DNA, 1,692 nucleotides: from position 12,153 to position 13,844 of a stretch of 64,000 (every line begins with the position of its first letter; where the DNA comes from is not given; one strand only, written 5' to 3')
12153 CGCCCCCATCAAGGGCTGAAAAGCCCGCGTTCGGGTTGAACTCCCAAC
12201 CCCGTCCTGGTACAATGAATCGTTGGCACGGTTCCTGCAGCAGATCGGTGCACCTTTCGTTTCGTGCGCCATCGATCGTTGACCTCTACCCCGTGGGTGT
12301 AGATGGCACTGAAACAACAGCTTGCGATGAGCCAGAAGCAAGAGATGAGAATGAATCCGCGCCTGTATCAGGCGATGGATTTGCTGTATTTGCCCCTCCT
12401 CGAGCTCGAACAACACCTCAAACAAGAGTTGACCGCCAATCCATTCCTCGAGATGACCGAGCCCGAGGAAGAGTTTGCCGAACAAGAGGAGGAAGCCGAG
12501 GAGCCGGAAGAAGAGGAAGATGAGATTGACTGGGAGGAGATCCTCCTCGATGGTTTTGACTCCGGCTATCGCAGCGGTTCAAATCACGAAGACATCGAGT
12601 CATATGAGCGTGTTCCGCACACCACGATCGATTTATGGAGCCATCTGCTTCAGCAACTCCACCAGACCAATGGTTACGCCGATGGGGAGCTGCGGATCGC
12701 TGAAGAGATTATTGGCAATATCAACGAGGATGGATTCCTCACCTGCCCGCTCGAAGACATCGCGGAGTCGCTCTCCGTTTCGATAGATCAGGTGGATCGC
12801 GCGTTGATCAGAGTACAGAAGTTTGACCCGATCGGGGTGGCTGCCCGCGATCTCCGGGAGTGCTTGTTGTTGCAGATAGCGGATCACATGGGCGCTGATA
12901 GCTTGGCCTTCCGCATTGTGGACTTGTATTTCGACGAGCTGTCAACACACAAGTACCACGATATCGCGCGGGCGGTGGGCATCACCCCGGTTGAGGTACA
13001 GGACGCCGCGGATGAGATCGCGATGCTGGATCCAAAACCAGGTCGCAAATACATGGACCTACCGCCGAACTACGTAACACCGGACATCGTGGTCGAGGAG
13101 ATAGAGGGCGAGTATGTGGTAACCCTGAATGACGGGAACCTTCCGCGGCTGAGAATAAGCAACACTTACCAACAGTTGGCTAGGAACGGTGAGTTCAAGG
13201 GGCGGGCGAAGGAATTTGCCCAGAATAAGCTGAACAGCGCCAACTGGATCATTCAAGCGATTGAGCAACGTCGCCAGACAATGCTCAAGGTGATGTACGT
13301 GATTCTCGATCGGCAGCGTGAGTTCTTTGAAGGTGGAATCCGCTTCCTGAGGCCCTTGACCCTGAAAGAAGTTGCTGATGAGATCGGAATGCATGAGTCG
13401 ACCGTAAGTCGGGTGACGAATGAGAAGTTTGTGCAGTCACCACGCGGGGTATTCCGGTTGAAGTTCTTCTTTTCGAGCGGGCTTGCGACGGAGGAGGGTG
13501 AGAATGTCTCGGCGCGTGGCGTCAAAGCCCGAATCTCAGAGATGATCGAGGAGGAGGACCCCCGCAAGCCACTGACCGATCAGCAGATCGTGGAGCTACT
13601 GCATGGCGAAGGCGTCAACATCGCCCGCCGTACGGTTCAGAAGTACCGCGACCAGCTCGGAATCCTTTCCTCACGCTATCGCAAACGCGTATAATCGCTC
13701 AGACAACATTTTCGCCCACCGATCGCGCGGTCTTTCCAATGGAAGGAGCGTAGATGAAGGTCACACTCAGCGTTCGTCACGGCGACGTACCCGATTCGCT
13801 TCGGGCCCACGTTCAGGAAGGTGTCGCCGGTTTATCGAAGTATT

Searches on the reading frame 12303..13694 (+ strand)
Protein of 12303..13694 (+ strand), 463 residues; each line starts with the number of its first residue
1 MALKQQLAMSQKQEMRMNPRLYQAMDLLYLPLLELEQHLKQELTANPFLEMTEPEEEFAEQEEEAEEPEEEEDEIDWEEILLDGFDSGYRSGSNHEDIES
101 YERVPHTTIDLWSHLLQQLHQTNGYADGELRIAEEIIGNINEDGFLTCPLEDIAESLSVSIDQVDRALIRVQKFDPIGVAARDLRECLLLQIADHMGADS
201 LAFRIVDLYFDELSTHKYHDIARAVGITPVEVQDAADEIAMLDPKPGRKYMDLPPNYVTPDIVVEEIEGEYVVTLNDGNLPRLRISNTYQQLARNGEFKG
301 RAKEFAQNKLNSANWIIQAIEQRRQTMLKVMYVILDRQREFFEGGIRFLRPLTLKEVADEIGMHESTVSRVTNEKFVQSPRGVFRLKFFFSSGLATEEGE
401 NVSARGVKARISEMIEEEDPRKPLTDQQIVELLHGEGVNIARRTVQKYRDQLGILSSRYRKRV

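Call 63: search_protein_families(library=pfam, proteins=[window:12303-13694:+], max_evalue=0.0001)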
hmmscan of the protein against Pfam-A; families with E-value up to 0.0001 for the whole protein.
window:12303-13694:+ (463 aa): 5 families
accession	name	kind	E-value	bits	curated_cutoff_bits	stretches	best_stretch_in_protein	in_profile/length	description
PF04552.19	Sigma54_DBD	-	2.9e-61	206.3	22.8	1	304-462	2-160/160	Sigma-54, DNA binding domain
PF04963.19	Sigma54_CBD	-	4e-56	190.1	22.9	1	101-289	2-185/185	Sigma-54 factor, core binding domain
PF00309.25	Sigma54_AID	-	1.1e-11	44.8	23.8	1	7-51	2-46/46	Sigma-54 factor, Activator interacting domain (AID)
PF13545.12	HTH_Crp_2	-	9.8e-06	25.9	27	0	333-373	6-44/70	Crp-like helix-turn-helix domain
PF04545.22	Sigma70_r4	-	3.3e-05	23.8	24.1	0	347-371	16-40/50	Sigma-70, region 4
